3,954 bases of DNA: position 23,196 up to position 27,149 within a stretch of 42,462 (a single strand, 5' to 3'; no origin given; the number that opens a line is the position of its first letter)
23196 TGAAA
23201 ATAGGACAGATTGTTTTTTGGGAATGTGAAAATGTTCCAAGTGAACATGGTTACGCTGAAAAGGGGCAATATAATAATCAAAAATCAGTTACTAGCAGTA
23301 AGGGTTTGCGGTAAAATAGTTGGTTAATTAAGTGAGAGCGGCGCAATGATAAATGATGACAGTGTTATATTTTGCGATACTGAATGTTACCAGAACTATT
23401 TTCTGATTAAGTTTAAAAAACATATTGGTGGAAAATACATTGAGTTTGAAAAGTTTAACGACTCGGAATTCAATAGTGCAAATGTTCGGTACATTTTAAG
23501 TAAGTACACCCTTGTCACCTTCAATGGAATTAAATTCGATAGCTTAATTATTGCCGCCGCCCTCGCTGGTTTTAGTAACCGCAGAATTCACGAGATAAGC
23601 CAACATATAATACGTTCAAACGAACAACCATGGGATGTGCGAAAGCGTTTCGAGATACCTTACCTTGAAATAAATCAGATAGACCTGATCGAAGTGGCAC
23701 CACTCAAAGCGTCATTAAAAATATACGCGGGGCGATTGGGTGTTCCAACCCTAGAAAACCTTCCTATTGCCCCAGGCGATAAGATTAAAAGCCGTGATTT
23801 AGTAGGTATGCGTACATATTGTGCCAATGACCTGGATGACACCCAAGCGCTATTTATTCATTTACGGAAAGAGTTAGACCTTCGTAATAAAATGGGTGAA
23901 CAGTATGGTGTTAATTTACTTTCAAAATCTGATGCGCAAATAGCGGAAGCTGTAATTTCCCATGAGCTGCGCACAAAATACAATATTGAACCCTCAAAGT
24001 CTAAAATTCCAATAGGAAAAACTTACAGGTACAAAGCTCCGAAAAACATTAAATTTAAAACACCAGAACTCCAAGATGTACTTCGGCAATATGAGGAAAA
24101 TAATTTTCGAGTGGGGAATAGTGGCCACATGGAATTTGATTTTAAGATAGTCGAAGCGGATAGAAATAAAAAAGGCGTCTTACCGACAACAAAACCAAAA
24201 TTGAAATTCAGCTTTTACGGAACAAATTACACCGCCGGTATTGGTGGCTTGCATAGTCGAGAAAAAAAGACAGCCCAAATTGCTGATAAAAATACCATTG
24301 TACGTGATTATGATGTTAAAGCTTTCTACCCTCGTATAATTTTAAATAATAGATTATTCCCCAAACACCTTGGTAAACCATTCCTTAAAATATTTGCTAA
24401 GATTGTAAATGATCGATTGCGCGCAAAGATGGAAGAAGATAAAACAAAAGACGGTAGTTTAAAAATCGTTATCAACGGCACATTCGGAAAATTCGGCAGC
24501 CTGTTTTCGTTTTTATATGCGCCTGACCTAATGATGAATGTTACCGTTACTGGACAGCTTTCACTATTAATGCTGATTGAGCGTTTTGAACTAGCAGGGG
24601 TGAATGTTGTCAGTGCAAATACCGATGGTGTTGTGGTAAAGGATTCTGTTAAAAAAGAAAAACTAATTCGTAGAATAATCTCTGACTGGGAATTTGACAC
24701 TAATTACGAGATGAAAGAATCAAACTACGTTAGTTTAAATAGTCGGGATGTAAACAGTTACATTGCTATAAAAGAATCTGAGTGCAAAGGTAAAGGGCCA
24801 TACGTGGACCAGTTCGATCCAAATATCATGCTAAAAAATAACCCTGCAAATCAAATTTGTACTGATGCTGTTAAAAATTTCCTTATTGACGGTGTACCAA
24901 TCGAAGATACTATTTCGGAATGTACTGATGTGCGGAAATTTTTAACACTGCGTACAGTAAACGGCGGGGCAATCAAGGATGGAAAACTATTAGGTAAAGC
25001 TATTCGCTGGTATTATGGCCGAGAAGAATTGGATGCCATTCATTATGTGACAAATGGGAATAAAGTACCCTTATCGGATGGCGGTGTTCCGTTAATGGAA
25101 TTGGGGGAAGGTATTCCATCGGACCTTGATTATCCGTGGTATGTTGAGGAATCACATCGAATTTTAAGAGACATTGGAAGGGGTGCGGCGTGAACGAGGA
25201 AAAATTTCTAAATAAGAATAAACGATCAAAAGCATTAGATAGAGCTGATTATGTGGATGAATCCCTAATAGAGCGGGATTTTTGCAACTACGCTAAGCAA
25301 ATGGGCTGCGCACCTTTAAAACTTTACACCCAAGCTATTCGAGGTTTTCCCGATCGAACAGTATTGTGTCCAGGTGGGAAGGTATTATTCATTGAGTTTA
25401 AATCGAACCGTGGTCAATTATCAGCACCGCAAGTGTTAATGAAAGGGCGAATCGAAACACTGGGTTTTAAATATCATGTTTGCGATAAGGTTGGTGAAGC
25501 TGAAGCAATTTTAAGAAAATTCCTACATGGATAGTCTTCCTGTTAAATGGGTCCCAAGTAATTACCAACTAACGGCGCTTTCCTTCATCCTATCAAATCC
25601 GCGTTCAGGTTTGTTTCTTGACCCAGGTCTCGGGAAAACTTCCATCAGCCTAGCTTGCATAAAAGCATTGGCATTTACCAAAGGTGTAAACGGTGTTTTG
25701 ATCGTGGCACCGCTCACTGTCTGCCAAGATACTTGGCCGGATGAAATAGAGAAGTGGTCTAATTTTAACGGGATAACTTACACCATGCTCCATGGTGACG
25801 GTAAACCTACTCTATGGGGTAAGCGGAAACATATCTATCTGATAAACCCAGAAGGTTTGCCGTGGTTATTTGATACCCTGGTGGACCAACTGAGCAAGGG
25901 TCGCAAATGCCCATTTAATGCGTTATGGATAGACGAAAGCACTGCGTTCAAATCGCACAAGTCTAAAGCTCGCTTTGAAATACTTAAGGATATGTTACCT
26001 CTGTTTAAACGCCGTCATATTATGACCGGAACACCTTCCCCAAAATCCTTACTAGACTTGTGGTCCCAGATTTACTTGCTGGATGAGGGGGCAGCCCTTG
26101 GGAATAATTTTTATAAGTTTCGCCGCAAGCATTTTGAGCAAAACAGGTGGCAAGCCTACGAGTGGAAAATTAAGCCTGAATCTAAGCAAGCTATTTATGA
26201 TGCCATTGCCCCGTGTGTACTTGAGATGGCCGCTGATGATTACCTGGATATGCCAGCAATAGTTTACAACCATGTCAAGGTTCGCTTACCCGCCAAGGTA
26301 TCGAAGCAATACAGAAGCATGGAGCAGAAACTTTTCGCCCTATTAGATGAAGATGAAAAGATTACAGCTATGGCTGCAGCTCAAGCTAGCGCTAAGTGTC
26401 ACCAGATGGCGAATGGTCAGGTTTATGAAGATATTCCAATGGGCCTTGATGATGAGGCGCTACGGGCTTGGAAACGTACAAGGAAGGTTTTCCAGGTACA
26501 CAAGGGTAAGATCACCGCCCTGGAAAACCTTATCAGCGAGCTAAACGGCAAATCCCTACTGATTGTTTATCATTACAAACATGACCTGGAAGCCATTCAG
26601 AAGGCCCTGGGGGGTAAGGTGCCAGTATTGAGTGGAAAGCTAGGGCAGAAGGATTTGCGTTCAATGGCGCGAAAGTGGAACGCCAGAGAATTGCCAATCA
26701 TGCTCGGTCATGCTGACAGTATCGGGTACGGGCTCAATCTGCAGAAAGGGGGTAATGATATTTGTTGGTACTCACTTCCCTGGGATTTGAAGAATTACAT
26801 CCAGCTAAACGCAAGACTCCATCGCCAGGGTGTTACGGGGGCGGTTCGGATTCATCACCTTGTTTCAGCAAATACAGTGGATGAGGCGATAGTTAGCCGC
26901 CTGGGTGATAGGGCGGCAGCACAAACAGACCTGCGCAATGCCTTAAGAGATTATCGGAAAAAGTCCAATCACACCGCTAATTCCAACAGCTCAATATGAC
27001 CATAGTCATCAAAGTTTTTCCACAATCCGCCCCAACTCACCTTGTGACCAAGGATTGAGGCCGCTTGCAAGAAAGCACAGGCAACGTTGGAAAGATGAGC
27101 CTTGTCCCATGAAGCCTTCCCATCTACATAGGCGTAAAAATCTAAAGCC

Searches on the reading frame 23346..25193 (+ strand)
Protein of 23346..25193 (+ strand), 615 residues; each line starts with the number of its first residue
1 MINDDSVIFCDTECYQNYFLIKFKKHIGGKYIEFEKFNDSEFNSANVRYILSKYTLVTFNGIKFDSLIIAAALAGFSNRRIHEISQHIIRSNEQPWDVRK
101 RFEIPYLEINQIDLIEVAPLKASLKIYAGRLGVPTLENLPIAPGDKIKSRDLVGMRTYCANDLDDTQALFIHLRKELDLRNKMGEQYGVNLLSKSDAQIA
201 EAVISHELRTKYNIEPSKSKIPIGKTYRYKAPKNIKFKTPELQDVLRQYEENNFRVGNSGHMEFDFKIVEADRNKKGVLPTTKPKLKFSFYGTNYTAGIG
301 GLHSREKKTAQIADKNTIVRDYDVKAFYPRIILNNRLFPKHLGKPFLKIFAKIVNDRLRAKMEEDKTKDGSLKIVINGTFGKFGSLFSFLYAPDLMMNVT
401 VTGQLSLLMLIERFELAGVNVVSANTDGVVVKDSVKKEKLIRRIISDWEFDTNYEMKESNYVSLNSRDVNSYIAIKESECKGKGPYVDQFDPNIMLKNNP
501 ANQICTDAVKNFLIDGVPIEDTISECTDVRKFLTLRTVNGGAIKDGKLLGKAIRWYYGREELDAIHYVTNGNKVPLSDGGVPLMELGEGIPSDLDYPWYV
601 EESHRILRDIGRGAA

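Call 10: search_protein_families(library=phrogs, proteins=[window:23346-25193:+], max_evalue=0.001)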
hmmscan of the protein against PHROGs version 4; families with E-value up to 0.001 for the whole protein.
window:23346-25193:+ (615 aa): 4 families
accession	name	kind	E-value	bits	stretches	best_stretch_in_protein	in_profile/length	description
phrog_1252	-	DNA, RNA and nucleotide metabolism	3.6e-181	605.1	1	3-612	50-653/663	DNA polymerase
phrog_18505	-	DNA, RNA and nucleotide metabolism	2.1e-21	77.5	1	339-541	9-208/349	DNA polymerase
phrog_4210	-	DNA, RNA and nucleotide metabolism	3e-17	62.8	1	3-207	718-909/1304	DNA polymerase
phrog_262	-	DNA, RNA and nucleotide metabolism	6.4e-05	22.2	1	354-432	498-585/856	DNA polymerase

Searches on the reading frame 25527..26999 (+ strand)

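Call 10: search_protein_families(library=phrogs, proteins=[window:25527-26999:+], max_evalue=0.001)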
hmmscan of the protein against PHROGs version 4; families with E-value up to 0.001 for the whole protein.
window:25527-26999:+ (490 aa): 7 families
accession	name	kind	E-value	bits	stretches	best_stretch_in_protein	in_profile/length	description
phrog_62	-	DNA, RNA and nucleotide metabolism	4.6e-126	423.2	1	5-482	692-1145/1881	DNA helicase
phrog_11354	-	unknown function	1.4e-25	90.3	1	374-475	9-110/116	-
phrog_16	-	DNA, RNA and nucleotide metabolism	1e-06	28.2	1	9-176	272-422/986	DNA helicase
phrog_1685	-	unknown function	3.1e-06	25.7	1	375-464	1454-1543/2278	-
phrog_29996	-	unknown function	7.4e-06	25.2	1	325-456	1013-1150/1189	-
phrog_11801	-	other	4e-05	21.9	1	399-484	1421-1509/2269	DNA methyltransferase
phrog_23807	-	unknown function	0.00013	20.9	0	332-453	520-652/1053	-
